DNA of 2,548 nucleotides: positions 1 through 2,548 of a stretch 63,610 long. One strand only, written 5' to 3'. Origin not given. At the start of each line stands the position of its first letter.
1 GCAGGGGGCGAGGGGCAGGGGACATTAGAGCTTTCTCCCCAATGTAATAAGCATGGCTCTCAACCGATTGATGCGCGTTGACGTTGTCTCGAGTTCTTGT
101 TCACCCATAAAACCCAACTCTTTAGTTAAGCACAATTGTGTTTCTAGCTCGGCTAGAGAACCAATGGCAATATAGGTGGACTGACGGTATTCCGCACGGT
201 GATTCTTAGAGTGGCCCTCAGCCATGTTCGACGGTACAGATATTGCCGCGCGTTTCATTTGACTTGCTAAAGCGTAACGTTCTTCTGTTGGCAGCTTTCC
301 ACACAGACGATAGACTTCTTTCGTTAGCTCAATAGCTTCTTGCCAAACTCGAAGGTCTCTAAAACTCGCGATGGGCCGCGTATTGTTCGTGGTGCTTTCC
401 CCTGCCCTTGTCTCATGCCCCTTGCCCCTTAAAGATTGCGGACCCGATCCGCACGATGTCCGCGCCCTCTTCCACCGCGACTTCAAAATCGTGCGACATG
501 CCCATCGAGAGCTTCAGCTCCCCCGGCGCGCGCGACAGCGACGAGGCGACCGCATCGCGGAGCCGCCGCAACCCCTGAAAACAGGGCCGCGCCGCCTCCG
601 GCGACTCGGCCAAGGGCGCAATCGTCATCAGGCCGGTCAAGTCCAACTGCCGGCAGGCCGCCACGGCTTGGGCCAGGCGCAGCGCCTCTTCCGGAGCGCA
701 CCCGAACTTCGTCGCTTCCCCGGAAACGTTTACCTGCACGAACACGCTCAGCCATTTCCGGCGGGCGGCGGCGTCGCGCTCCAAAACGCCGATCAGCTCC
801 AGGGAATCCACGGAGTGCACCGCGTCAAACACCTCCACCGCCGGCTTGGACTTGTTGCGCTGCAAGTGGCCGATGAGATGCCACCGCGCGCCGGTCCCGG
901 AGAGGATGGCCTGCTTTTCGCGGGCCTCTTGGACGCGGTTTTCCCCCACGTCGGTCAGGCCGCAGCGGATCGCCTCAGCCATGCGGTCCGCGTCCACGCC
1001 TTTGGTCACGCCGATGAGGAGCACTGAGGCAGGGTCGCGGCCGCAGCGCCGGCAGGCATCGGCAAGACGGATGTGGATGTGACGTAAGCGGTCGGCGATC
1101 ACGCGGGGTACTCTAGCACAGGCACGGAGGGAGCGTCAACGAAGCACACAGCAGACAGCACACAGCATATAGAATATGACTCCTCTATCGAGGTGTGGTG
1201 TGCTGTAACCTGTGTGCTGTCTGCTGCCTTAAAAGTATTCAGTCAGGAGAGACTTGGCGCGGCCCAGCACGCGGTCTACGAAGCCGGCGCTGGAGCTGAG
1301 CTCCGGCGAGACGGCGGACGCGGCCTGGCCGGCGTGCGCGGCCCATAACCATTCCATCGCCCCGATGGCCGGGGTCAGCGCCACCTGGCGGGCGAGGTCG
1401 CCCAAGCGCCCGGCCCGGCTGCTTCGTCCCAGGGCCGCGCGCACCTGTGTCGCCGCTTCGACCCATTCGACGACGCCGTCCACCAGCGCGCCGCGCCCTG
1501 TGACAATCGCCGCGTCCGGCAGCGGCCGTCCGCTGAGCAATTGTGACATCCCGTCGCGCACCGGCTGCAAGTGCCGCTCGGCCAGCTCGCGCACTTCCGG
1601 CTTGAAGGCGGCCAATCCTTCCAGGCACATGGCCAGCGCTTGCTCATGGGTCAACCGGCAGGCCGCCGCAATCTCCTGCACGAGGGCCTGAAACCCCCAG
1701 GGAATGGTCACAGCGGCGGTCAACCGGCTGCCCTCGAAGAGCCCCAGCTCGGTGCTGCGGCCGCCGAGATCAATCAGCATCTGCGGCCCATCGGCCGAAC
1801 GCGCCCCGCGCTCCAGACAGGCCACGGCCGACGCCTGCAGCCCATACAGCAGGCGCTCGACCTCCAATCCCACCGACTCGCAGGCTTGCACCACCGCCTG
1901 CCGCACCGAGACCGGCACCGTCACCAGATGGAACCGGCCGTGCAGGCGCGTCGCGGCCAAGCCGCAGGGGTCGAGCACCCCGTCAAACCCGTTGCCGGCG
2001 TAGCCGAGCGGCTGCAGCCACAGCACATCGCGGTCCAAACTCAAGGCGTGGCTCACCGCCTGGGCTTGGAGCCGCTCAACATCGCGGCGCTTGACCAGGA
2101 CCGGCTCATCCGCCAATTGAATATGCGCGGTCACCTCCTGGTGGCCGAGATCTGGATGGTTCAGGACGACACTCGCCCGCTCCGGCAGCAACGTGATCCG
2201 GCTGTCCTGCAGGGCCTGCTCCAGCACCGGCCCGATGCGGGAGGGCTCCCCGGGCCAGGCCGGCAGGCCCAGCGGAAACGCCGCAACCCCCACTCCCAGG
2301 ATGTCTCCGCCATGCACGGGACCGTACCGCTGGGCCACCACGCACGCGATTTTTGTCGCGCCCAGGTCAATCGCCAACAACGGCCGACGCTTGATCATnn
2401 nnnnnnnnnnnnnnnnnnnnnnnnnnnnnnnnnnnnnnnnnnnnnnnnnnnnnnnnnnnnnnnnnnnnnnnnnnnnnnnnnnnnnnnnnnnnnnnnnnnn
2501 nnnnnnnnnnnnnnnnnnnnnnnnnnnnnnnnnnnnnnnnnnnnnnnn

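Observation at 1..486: AT-richer four-helix-bundle gene bracketed by inverted G-rich/C-rich heptamer arrays, inserted onto the 3' end of yggS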

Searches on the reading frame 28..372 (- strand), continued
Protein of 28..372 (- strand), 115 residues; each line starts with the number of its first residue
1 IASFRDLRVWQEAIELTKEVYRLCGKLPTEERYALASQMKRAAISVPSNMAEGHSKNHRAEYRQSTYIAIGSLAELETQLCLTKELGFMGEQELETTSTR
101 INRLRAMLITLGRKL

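Call 77: search_protein_families(library=padloc, proteins=[window:28-372:-], max_evalue=0.01)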
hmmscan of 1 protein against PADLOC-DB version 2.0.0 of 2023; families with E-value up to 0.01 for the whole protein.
seq(115 aa): 0 families
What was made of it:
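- On Anti-phage defence system component: No family matched at E <= 0.01 (call 77).
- Tried and rejected: PADLOC: none (call 77).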

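Call 78: search_protein_families(library=phrogs, proteins=[window:28-372:-], max_evalue=0.01)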
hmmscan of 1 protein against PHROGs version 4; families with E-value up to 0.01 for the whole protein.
seq(115 aa): 1 family
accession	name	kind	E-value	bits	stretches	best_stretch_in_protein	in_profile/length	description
phrog_3206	-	DNA, RNA and nucleotide metabolism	1.3e-05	25.8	1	6-108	15-117/154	Avd protein of DGR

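Call 79: find_encoding_contigs(protein=P0003, flank=1500, max_places=3)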
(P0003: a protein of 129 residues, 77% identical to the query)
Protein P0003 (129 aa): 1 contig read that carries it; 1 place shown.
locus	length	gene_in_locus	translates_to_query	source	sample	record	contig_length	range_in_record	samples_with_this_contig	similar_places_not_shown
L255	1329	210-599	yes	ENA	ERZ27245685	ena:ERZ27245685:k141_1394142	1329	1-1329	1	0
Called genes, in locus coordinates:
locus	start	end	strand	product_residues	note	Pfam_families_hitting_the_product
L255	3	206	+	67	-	?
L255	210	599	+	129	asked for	PF05635:23S_rRNA_IVP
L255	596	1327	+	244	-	?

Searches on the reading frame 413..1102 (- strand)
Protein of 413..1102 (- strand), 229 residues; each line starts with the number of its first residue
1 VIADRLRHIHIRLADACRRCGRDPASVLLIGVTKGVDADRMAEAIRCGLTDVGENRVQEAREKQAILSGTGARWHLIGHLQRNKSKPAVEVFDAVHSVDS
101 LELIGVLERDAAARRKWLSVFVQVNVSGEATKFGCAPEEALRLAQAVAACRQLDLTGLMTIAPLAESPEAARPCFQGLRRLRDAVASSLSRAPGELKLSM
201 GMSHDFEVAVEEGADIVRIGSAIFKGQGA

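Call 5: search_protein_families(library=pfam, proteins=[window:413-1102:-])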
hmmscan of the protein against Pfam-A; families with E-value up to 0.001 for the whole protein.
window:413-1102:- (229 aa): 1 family
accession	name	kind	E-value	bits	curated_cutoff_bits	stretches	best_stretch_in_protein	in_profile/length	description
PF01168.26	Ala_racemase_N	-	5.8e-22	78.9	24.1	1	34-225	32-217/220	Alanine racemase, N-terminal domain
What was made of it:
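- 413..1102 (-): yggS (PLP-binding protein of the YggS/PROSC family). Its native C-terminal G-x-R tail is replaced by array-encoded KGQGA. PF01168, E 6e-22 (call 5).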

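Call 11: find_encoding_contigs(protein=window:416-1102:-, flank=10000, max_places=6)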
Protein seq(229 aa) (229 aa): 2 contigs read that carry it; 2 places shown.
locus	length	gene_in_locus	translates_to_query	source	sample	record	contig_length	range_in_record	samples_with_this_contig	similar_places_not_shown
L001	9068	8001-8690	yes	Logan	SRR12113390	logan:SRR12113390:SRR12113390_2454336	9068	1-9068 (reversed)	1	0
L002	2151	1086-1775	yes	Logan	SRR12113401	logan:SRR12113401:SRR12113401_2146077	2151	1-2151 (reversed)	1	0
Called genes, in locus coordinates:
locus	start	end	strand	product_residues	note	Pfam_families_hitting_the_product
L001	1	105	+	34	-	?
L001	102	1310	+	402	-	PF01098:FTSW_RODA_SPOVE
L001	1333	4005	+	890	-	PF03033:Glyco_transf_28, PF13579:Glyco_trans_4_4 (weak), PF04101:Glyco_tran_28_C, PF01225:Mur_ligase, PF08245:Mur_ligase_M, PF02875:Mur_ligase_C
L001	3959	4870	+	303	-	PF01565:FAD_binding_4, PF02873:MurB_C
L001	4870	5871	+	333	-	PF01820:Dala_Dala_lig_N, PF02655:ATP-grasp_3 (weak), PF02786:CPSase_L_D2, PF08443:RimK, PF02222:ATP-grasp (weak), PF07478:Dala_Dala_lig_C, PF13535:ATP-grasp_4 (weak)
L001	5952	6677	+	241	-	PF08478:POTRA_1 (weak), PF03799:FtsQ_DivIB_C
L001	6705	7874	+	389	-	PF14450:FtsA (faint), PF02491:SHS2_FTSA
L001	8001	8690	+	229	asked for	PF01168:Ala_racemase_N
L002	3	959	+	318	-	?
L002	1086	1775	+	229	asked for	PF01168:Ala_racemase_N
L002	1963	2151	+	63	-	?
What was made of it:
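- Tried and rejected: Extending the window through the yggS protein (call 11).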

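Call 16: find_related_loci(query=window:416-1102:-, collection=genome_contigs, flank=10000)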
Query window:416-1102:- (229 aa) in genome_contigs; peptide patterns used: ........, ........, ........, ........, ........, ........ (x = any residue, [..] = any of these).
599 stretches matched a pattern (row limit reached: there are more); 563 encode a relative of the query (tblastn E <= 1e-3); the best 80 are kept; 80 distinct loci.
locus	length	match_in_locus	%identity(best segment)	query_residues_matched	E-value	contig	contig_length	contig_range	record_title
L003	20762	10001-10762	52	2-224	5e-78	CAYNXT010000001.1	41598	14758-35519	MAG TPA_asm: uncultured Planctomycetales bacterium isolate ERP125453_co1_54 genome assembly, contig: NODE_702_length_415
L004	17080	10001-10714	56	1-225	1e-72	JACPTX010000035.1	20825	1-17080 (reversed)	MAG: Candidatus Omnitrophota bacterium isolate NC_groundwater_743_Ag_S-0.65um_67_24 S37_SO-6_scaffold_141692, whole geno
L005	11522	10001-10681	55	2-224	5e-67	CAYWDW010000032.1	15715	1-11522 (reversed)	MAG TPA_asm: uncultured Heliobacteriaceae bacterium isolate binchicken_co27_206 genome assembly, contig: NODE_6609_lengt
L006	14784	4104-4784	48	2-224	3e-63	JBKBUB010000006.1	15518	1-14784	MAG: Thermodesulfovibrionales bacterium isolate 21H_026.bin.33 NODE_6_length_15518_cov_3.189236, whole genome shotgun se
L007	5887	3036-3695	51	2-224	4e-63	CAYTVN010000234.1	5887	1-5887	MAG TPA_asm: uncultured Verrucomicrobiota bacterium isolate SRP173033_co1_159 genome assembly, contig: NODE_36809_length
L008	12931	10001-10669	48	1-224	2e-62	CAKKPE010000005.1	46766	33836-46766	bacterium isolate Hainich-H32-bin143-1 genome assembly, contig: H32-bin143_1_Hain_PNK108_H32_02um_227_length_46766_cov_7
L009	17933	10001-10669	49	2-224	6e-61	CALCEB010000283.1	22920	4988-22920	MAG TPA_asm: uncultured Acidobacteria bacterium isolate SRR5457059_bin.137_CONCOCT_v1.1_MAG genome assembly, contig: ERZ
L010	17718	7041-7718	49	2-229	5e-61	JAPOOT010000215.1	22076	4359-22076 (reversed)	MAG: Gemmatimonadetes bacterium isolate APA_bin_41 c_000000030806, whole genome shotgun sequence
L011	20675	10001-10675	51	2-224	8e-61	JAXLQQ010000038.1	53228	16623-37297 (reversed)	MAG: Blastocatellia bacterium isolate STL-ACI7 C1.341.fa-38, whole genome shotgun sequence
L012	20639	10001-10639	49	12-224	9e-61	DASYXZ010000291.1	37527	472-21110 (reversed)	MAG TPA_asm: Terriglobia bacterium isolate SMAG_U6322 k141_428411, whole genome shotgun sequence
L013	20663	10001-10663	49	1-224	7e-60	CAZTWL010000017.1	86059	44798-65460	MAG TPA_asm: uncultured Verrucomicrobiota bacterium isolate SRP192927_co3_754 genome assembly, contig: NODE_393_length_8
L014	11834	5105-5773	47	2-224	7e-60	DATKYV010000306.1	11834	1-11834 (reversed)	MAG TPA_asm: Terriglobia bacterium isolate SMAG_U14228 k141_4882657, whole genome shotgun sequence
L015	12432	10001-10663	49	2-224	1e-59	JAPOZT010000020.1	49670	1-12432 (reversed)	MAG: Gemmatimonadetes bacterium isolate IRC1_bin_16 NODE_609_length_49670_cov_19.7256, whole genome shotgun sequence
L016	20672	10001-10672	48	2-224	4e-59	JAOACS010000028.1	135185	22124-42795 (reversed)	MAG: Syntrophobacterales bacterium isolate SKW214 k141_184895, whole genome shotgun sequence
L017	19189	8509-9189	47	2-229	3e-59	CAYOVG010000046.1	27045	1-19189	MAG TPA_asm: uncultured Syntrophobacteraceae bacterium isolate binchicken_co168_41 genome assembly, contig: NODE_3105_le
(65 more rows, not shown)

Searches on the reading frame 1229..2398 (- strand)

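Call 5: search_protein_families(library=pfam, proteins=[window:1229-2398:-])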
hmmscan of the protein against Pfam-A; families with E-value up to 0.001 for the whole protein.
window:1229-2398:- (389 aa): 2 families
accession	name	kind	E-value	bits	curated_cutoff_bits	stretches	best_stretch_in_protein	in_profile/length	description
PF02491.25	SHS2_FTSA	-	7.3e-10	39.5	25.4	1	88-160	8-79/79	SHS2 domain inserted in FTSA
PF14450.12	FtsA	-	6e-09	36.8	31.8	1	207-337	1-118/127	Cell division protein FtsA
